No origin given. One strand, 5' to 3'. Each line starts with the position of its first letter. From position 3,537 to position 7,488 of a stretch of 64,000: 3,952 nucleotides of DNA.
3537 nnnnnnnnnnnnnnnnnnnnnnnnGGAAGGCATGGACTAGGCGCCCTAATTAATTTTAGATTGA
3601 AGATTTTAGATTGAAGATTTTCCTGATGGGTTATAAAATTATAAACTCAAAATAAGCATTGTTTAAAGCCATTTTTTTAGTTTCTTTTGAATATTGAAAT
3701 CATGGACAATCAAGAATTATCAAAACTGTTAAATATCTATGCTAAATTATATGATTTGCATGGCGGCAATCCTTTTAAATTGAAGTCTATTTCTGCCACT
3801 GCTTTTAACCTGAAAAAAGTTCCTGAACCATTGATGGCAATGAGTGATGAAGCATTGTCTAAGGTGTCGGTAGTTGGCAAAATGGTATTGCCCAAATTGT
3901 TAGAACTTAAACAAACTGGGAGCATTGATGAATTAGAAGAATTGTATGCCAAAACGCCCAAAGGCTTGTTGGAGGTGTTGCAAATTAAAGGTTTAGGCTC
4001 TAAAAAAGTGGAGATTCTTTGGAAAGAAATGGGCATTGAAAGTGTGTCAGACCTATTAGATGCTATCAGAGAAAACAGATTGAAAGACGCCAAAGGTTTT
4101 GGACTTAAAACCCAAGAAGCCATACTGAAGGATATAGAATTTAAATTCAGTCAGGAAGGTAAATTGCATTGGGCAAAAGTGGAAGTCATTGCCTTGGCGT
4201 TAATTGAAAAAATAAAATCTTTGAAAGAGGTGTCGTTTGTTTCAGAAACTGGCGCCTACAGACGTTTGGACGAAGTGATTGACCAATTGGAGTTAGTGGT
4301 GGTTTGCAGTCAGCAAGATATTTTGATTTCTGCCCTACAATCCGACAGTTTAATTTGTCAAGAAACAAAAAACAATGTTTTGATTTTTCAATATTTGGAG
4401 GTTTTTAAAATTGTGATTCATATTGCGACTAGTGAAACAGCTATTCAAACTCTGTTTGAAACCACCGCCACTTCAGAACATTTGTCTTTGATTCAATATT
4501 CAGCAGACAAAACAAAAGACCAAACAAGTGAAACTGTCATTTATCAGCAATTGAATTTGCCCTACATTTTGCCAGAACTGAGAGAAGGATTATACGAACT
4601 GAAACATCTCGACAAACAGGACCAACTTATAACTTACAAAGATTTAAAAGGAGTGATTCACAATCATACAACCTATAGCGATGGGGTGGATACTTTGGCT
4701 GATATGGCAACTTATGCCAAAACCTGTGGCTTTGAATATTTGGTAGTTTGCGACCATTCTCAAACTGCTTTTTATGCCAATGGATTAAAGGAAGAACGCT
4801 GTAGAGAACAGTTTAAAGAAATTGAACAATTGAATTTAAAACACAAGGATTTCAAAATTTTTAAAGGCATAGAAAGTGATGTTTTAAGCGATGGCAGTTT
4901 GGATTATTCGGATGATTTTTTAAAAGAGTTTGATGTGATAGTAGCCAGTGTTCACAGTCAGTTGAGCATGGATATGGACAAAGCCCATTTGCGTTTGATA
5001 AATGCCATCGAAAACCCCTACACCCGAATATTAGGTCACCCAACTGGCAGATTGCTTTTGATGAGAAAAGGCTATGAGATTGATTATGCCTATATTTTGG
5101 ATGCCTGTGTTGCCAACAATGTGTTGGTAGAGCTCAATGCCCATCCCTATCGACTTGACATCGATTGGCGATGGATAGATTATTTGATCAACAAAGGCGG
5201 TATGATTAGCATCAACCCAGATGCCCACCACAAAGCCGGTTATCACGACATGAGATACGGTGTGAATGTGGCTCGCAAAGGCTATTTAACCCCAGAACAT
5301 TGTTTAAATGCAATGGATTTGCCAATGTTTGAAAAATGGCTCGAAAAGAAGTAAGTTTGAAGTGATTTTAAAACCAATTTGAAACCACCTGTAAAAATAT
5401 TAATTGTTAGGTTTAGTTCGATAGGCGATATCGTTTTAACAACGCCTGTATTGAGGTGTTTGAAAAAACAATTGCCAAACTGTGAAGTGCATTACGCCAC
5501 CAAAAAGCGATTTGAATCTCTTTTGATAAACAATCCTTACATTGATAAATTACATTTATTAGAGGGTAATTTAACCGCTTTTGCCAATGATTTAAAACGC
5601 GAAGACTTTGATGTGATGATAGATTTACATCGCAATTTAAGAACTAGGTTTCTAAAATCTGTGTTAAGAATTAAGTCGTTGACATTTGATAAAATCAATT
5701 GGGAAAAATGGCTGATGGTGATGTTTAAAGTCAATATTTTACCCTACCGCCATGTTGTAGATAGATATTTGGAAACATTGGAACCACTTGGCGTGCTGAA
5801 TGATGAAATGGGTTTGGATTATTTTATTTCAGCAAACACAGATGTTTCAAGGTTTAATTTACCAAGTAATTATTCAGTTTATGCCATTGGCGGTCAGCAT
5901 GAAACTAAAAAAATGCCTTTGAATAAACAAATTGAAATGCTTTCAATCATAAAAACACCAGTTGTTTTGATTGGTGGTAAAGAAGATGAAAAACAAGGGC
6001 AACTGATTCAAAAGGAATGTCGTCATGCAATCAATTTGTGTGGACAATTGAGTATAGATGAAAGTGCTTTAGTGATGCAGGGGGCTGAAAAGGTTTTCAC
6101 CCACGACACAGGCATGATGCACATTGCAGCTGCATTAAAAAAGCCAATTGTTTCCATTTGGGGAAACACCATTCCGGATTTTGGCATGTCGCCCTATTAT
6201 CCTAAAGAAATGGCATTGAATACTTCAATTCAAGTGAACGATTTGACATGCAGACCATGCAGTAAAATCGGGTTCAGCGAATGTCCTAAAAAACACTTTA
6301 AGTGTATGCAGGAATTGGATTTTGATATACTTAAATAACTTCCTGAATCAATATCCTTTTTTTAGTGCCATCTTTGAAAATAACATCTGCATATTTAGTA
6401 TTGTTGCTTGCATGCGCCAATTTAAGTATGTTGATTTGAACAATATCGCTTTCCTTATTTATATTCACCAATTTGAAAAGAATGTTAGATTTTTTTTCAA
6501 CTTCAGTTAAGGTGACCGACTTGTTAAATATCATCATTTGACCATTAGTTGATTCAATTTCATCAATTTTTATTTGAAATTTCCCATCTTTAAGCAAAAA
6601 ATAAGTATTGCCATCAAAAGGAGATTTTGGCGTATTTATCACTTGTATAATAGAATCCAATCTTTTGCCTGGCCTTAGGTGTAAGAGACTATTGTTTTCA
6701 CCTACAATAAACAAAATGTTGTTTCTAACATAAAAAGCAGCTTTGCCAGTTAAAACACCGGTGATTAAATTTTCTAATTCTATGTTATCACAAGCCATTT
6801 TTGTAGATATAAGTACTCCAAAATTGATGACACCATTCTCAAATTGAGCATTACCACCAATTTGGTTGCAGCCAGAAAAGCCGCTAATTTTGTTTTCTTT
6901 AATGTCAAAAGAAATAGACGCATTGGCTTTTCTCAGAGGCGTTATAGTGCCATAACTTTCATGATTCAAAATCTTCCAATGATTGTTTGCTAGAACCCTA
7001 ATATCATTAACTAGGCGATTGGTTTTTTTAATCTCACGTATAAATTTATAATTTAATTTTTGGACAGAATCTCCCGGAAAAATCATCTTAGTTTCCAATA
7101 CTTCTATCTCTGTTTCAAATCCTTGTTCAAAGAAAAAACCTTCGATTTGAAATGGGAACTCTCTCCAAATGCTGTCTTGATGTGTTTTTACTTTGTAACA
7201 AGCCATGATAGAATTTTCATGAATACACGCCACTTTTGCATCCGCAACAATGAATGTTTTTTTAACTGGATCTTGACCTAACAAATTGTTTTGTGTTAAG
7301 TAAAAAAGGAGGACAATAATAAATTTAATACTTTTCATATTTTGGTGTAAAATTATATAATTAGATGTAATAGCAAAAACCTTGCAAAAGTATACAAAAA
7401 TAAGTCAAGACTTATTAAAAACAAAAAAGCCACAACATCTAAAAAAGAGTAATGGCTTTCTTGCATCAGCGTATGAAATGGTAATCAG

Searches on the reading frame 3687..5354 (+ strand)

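Call 77: search_protein_families(library=pfam, proteins=[window:3687-5354:+], max_evalue=0.0001)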
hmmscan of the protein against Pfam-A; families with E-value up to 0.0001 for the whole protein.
window:3687-5354:+ (555 aa): 3 families
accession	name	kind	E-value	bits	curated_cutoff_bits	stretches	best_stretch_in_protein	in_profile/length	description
PF14716.13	HHH_8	-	2.9e-07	31.2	30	1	6-79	1-72/73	Helix-hairpin-helix domain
PF02811.25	PHP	-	3.3e-07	31.2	26.4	1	325-486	3-164/164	PHP domain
PF14520.12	HHH_5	-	6.3e-07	30.2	27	1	95-149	2-54/57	Helix-hairpin-helix domain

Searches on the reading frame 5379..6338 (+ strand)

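Call 77: search_protein_families(library=pfam, proteins=[window:5379-6338:+], max_evalue=0.0001)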
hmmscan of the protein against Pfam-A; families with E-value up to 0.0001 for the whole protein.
window:5379-6338:+ (319 aa): 1 family
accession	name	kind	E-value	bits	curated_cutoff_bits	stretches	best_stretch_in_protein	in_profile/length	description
PF01075.23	Glyco_transf_9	-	7.1e-23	81.6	22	1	67-282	3-229/247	Glycosyltransferase family 9 (heptosyltransferase)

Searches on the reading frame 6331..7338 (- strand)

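Call 77: search_protein_families(library=pfam, proteins=[window:6331-7338:-], max_evalue=0.0001)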
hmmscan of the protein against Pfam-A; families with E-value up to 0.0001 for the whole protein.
window:6331-7338:- (335 aa): 2 families
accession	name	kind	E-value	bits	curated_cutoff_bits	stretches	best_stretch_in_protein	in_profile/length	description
PF03724.22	META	-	4.7e-15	56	24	1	116-217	4-104/109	META domain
PF14302.11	DUF4377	-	1.4e-12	47.8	25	1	31-105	2-75/75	Domain of unknown function (DUF4377)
